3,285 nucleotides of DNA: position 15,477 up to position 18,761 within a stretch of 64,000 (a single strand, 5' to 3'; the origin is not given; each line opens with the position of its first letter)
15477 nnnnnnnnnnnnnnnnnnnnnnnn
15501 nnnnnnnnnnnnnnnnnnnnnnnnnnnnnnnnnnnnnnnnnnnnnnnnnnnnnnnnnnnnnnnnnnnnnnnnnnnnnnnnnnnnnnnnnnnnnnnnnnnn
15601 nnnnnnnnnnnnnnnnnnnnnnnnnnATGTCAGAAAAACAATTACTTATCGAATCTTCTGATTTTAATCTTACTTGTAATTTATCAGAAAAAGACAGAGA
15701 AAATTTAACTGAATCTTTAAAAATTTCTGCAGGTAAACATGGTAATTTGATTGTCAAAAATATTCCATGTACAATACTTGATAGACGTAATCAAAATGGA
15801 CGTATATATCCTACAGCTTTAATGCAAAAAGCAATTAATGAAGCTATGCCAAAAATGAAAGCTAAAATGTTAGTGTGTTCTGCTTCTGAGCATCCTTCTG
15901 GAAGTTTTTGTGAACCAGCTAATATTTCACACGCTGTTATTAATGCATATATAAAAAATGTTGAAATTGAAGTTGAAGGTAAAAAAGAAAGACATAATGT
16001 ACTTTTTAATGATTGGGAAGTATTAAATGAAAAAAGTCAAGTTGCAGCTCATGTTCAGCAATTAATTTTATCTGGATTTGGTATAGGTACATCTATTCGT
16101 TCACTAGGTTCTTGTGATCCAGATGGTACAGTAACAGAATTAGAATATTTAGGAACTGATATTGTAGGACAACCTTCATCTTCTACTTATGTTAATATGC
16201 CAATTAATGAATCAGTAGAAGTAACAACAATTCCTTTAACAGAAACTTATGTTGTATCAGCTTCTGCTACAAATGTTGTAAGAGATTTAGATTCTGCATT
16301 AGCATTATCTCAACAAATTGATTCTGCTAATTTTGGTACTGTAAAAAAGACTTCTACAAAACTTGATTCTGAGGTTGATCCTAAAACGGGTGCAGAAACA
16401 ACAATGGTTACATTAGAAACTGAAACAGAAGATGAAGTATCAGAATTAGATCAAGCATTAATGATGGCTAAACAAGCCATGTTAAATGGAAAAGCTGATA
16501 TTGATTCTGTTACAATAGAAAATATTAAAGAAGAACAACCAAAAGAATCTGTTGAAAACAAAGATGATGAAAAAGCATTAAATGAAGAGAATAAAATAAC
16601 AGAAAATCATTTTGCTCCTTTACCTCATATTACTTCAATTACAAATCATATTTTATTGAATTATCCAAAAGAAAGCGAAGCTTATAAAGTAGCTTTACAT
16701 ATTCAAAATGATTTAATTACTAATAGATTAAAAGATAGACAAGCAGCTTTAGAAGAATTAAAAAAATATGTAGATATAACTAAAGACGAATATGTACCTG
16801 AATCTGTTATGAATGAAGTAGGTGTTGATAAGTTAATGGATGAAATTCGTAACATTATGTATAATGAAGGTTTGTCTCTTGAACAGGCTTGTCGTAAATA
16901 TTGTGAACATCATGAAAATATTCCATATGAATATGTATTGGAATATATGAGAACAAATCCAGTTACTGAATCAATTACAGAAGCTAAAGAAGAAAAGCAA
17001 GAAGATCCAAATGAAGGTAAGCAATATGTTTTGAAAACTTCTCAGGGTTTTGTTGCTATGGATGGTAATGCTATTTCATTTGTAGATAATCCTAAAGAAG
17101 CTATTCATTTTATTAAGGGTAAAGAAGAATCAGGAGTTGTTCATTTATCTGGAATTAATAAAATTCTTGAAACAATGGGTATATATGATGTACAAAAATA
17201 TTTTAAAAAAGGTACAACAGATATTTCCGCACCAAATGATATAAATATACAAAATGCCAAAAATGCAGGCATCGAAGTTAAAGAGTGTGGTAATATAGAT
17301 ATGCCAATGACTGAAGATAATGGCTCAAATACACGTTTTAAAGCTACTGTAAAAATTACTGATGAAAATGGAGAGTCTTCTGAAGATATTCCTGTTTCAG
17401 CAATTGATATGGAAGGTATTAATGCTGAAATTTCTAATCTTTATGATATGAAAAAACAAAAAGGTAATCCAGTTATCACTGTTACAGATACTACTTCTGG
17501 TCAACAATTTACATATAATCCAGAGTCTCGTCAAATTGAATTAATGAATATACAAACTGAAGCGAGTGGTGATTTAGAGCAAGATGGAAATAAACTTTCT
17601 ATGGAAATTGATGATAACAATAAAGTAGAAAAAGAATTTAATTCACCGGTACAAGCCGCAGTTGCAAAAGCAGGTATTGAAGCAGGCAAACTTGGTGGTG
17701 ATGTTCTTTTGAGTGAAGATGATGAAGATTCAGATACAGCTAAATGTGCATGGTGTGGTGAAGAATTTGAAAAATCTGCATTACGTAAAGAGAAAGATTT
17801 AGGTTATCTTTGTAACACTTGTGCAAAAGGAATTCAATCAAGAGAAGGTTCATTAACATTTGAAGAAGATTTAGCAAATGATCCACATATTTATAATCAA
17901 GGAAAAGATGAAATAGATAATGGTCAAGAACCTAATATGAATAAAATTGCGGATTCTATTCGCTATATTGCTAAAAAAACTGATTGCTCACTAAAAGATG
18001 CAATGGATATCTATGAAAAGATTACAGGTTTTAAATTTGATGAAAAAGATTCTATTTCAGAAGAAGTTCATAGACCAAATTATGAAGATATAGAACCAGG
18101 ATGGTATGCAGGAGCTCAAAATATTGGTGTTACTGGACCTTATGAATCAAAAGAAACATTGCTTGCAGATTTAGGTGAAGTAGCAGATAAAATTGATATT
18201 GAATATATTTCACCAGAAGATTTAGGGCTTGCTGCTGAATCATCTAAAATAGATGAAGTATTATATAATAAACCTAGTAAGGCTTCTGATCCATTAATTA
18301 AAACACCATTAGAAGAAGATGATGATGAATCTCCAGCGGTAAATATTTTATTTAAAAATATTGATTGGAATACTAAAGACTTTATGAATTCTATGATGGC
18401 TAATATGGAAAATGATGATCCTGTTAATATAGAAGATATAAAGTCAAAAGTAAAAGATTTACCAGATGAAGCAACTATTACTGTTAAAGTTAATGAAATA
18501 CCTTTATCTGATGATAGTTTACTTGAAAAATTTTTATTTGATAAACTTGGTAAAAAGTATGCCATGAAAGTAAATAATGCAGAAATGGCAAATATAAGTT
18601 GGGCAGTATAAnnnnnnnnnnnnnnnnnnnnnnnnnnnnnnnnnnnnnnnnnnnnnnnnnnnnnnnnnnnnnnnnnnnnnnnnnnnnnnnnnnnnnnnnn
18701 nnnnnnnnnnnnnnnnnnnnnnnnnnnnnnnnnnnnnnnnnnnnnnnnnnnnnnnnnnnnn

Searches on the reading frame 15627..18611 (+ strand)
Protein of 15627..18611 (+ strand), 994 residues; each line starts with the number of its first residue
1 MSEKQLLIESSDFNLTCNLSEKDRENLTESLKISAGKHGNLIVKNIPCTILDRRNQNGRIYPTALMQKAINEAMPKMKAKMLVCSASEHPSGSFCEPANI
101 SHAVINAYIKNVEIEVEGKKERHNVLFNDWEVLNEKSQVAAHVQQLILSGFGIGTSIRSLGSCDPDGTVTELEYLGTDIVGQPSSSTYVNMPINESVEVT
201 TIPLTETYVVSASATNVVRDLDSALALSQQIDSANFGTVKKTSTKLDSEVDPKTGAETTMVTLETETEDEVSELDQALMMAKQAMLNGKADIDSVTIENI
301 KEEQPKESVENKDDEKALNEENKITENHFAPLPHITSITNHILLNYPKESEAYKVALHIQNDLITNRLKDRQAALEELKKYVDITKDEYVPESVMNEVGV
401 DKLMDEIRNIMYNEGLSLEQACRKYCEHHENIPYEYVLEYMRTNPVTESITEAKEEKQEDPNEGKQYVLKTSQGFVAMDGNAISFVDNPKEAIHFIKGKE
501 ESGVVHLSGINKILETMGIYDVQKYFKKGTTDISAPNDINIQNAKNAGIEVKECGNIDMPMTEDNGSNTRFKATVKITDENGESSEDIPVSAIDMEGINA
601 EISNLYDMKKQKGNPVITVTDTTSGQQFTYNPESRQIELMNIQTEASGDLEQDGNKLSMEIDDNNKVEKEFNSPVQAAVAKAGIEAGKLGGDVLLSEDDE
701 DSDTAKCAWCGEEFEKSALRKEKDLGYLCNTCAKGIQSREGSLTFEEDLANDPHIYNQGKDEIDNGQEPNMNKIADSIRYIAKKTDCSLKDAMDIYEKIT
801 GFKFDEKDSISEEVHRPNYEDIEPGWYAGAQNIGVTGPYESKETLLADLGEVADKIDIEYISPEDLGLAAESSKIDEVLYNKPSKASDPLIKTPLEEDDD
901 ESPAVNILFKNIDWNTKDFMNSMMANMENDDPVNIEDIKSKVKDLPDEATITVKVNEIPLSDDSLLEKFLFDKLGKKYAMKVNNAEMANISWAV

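Call 8: search_protein_families(library=phrogs, proteins=[window:15627-18611:+], max_evalue=0.001)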
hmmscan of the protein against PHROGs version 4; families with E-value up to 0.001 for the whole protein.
window:15627-18611:+ (994 aa): 2 families
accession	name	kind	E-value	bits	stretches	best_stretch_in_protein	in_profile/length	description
phrog_207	-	head and packaging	1.3e-11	45.2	1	5-249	5-223/519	head maturation protease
phrog_4746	-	unknown function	0.00017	22.9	0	565-612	27-75/100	-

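Call 11: search_protein_families(library=pfam, proteins=[window:15627-18611:+], max_evalue=0.001)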
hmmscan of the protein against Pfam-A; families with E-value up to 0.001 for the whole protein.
window:15627-18611:+ (994 aa): 0 families

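Call 15: search_dna_similar(query=window:15627-18611:+, collection=phages, mode=protein, max_rows=25, max_evalue=0.001)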
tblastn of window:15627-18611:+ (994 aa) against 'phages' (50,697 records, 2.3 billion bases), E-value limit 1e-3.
Records with a match: 146; places in all: 146; records where one place covers at least 80% of the query: 0.
Best place of each record, by identity: <60% 146.
By first word of the organism name: Vibrio 51; Campylobacter 37; Pseudomonas 13; Klebsiella 11; Escherichia 10; Erwinia 6; Yersinia 4; Salmonella 4; Ralstonia 2; Serratia 2; and 4 more.
By host as written in the record: - 32; Campylobacter jejuni NCTC12662 15; Campylobacter jejuni 11; Pseudomonas aeruginosa PAO1 5; Klebsiella pneumoniae 5; Escherichia coli 5; Vibrio sp. 4; Vibrio parahaemolyticus 4; and 42 more.
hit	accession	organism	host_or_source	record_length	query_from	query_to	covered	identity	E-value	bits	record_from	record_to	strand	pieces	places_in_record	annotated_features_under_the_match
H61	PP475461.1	Xanthomonas phage phiXF1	Xanthomonas campestris pv. campestris ...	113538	39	196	16%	40.0%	9e-24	115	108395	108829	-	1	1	hypothetical protein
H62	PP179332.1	Pseudomonas phage Cygsa01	Pseudomonas syringae JD03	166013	5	229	23%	26.8%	3e-7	61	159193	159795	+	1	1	hypothetical protein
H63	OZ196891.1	Vibrio phage 6E35-1b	Seawater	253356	5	198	20%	31.0%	4e-5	54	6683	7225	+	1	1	head maturation protease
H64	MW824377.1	Vibrio phage 6E35.1a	Vibrio crassostreae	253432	5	198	20%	31.0%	4e-5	54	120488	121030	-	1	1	prohead assembly (scaffolding) protein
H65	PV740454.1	Vibrio phage CZ01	Vibrio natriegens Vmax (CCTCC PV ...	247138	3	207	21%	29.1%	1e-6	59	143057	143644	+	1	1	prohead core protein protease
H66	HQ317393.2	Vibrio phage nt-1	Vibrio natriegens HER1138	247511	3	207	21%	29.1%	1e-6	59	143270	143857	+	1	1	prohead core scaffold protein and protease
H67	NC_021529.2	Vibrio phage nt-1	Vibrio natriegens HER1138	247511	3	207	21%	29.1%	1e-6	59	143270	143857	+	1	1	head maturation protease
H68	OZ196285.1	Vibrio phage F86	Seawater and oysters mix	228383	5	207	20%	28.9%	3e-4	51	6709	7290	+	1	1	head maturation protease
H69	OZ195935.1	Vibrio phage D484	Seawater and oysters mix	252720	5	198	20%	30.2%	5e-5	54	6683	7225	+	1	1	head maturation protease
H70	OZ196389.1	Vibrio phage D490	Seawater and oysters mix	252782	5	198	20%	30.2%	5e-5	54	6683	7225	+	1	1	head maturation protease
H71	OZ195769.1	Vibrio phage D482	Seawater and oysters mix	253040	5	198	20%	30.2%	5e-5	54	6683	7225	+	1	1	head maturation protease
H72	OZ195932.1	Vibrio phage D481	Seawater and oysters mix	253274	5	198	20%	30.2%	5e-5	54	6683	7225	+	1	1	head maturation protease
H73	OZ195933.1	Vibrio phage D486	Seawater and oysters mix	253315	5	198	20%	30.2%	5e-5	54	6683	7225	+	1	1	head maturation protease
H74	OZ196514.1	Vibrio phage K575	Seawater and oysters mix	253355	5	198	20%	30.2%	5e-5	54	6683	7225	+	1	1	head maturation protease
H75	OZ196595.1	Vibrio phage K571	Seawater and oysters mix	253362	5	198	20%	30.2%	5e-5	54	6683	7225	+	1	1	head maturation protease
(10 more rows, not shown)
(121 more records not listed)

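Call 16: search_solved_structures(query=window:15627-18611:+, max_evalue=1)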
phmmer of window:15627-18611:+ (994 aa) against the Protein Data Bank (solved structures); distinct sequences matched with E-value up to 1: 1.
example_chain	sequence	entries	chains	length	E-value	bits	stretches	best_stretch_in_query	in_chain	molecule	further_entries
9kvu_A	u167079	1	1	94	0.015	16.6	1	149-200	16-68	bacterial immunoglobulin domain B1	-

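Call 45: get_annotated_region(hit=H67, flank=4000)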
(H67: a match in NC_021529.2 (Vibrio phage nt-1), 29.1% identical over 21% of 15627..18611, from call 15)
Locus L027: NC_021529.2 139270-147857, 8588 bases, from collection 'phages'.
description: Vibrio phage nt-1, complete genome.
organism: Vibrio phage nt-1 (NCBI taxid 115992)
taxonomy: Viruses; Duplodnaviria; Heunggongvirae; Uroviricota; Caudoviricetes; Straboviridae; Mylasvirus; Mylasvirus persius
host: Vibrio natriegens HER1138; source: Atlantic:Sarah's Creek; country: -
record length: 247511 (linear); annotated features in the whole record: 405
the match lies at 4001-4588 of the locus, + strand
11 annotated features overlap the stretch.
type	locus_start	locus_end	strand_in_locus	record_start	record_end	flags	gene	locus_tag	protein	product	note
CDS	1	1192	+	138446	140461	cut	-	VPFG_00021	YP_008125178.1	tail sheath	gp18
CDS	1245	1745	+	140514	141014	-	-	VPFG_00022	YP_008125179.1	tail tube protein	gp19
CDS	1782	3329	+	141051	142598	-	-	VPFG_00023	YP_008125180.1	portal protein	gp20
CDS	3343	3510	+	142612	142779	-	-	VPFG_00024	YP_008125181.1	prohead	ORF240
CDS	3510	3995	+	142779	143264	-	-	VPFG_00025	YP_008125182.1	head scaffolding protein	gp68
CDS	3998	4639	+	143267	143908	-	-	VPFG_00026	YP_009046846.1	head maturation protease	gp21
CDS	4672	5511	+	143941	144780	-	-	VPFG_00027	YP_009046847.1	head scaffolding protein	gp22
CDS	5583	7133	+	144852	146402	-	-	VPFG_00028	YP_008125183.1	major head protein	gp23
CDS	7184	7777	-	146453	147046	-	-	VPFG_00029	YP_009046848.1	tRNA nucleotidyltransferase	ORF245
CDS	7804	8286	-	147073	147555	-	-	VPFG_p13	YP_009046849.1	tRNA nucleotidyltransferase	ORF246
CDS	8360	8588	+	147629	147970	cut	-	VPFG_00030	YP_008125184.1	hypothetical protein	ORF247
